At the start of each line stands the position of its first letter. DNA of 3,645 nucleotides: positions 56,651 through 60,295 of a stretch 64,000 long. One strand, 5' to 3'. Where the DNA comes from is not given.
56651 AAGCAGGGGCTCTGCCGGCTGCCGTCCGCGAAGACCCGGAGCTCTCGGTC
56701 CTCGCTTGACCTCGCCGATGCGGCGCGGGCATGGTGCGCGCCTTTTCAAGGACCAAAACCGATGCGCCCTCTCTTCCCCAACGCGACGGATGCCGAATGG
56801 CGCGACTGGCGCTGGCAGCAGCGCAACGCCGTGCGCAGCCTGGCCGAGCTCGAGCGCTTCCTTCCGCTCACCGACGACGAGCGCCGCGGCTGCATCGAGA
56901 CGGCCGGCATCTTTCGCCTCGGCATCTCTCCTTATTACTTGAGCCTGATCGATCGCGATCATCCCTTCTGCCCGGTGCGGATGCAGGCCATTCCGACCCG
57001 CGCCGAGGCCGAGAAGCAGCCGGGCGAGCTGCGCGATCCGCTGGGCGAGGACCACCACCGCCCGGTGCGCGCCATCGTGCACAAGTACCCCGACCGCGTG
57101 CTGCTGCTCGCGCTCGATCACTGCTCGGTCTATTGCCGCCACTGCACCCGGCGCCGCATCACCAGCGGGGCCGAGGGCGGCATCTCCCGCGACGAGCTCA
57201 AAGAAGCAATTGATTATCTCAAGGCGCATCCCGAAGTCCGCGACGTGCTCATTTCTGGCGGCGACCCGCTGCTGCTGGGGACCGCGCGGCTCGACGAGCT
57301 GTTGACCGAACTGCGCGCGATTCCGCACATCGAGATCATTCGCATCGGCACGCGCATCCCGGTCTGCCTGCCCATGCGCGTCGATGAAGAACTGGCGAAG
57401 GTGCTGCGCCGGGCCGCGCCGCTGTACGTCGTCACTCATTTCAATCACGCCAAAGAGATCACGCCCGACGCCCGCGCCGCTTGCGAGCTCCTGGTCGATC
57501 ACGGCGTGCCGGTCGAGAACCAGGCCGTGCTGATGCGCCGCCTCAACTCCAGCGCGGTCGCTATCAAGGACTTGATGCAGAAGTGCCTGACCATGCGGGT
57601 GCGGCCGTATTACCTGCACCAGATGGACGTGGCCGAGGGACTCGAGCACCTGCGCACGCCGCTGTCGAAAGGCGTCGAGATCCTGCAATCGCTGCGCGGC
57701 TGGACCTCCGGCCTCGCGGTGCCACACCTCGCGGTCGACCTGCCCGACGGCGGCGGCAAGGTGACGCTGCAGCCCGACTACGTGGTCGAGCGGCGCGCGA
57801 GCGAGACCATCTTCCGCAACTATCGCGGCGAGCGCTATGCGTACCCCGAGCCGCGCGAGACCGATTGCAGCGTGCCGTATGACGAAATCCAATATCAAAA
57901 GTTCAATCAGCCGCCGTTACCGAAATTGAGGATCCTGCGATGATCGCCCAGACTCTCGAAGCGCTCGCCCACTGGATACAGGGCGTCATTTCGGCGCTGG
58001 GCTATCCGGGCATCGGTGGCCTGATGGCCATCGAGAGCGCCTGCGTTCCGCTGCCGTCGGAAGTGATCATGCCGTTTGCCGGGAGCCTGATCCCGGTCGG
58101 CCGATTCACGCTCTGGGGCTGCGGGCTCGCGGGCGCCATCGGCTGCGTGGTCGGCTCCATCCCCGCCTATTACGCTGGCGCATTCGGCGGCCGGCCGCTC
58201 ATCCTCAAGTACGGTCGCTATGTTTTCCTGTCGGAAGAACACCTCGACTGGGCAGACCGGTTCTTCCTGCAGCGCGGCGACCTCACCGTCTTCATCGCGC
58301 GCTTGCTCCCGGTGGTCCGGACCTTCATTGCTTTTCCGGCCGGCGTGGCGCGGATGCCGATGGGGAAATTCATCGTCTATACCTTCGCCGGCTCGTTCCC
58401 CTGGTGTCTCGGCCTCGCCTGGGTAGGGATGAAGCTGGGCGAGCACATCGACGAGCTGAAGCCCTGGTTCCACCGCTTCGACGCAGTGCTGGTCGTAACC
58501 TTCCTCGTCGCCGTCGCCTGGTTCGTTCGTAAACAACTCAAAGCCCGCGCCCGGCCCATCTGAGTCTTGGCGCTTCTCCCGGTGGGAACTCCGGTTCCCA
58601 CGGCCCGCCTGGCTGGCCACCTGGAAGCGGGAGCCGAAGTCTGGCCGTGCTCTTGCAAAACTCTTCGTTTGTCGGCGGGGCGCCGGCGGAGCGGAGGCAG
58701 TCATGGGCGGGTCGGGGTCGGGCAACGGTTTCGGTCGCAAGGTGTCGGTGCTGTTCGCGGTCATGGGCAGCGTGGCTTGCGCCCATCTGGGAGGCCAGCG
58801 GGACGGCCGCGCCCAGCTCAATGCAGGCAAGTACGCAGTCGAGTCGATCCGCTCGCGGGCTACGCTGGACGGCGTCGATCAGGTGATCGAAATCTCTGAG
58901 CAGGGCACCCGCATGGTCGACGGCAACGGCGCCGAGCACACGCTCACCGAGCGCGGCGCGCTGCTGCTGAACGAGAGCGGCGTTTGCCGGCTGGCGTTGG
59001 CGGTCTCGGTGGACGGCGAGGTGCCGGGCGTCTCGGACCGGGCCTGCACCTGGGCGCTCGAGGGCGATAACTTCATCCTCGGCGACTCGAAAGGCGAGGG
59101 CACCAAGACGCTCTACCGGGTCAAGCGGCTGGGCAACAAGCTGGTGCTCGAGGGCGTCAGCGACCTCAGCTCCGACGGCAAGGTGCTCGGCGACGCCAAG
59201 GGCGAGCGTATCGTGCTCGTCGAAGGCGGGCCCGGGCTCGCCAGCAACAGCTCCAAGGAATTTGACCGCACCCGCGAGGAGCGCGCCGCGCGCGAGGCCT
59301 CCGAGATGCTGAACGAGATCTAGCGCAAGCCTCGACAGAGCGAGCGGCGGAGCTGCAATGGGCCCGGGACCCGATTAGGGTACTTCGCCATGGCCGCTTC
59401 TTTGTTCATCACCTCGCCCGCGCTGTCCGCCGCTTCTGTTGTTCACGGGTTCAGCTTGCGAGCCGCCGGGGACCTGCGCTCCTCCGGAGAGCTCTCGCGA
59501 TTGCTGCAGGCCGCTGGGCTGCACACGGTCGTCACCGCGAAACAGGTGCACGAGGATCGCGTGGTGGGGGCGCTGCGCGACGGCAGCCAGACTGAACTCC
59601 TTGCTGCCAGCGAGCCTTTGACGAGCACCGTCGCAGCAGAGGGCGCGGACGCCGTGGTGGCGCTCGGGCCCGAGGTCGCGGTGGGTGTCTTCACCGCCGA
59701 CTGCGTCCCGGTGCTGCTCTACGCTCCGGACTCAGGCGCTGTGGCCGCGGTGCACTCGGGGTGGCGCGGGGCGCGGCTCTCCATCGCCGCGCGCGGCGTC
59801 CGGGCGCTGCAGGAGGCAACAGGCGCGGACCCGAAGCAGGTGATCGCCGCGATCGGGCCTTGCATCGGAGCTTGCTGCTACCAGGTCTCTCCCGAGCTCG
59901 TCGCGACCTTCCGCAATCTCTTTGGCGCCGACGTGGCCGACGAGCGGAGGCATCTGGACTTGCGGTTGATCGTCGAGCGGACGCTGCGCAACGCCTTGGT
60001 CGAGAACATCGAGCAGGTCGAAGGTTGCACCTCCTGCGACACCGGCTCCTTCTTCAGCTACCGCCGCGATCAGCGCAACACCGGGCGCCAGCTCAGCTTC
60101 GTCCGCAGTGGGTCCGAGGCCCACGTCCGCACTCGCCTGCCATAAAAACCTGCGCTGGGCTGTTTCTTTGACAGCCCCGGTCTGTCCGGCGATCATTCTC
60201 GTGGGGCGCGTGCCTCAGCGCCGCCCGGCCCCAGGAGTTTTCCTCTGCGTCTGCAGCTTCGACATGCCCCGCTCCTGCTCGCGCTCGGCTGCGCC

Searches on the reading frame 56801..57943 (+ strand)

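Call 63: search_protein_families(library=pfam, proteins=[window:56801-57943:+], max_evalue=0.00001)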
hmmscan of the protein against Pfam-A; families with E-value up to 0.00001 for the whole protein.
window:56801-57943:+ (380 aa): 3 families
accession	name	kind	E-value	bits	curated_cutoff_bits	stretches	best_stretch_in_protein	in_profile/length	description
PF12544.13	LAM_C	-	4.5e-17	62.8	26.7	1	296-354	2-60/127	Lysine-2,3-aminomutase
PF04055.27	Radical_SAM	-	3.1e-11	44.2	29.5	1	107-248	6-154/166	Radical SAM superfamily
PF13353.11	Fer4_12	-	9.6e-06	26.4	22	0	103-173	10-79/137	4Fe-4S single cluster domain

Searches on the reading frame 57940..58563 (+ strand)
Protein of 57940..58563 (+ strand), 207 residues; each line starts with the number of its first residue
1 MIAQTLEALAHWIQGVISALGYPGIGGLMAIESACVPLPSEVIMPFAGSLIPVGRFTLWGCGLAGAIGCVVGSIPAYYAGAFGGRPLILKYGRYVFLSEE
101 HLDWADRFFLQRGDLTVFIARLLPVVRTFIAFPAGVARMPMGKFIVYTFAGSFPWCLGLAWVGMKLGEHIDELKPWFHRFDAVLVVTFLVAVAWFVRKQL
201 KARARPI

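Call 63: search_protein_families(library=pfam, proteins=[window:57940-58563:+], max_evalue=0.00001)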
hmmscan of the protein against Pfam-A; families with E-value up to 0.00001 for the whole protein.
window:57940-58563:+ (207 aa): 1 family
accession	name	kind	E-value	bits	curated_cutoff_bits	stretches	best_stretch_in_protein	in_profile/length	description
PF09335.16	VTT_dom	-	1.1e-20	74.7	33.9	1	38-164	1-122/123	VTT domain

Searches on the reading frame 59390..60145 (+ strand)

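Call 63: search_protein_families(library=pfam, proteins=[window:59390-60145:+], max_evalue=0.00001)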
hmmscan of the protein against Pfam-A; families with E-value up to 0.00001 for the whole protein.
window:59390-60145:+ (251 aa): 1 family
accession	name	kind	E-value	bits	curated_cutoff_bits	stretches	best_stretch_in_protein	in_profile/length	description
PF02578.20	Cu-oxidase_4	-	1.6e-55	188.5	22.9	1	36-238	33-237/238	Multi-copper polyphenol oxidoreductase laccase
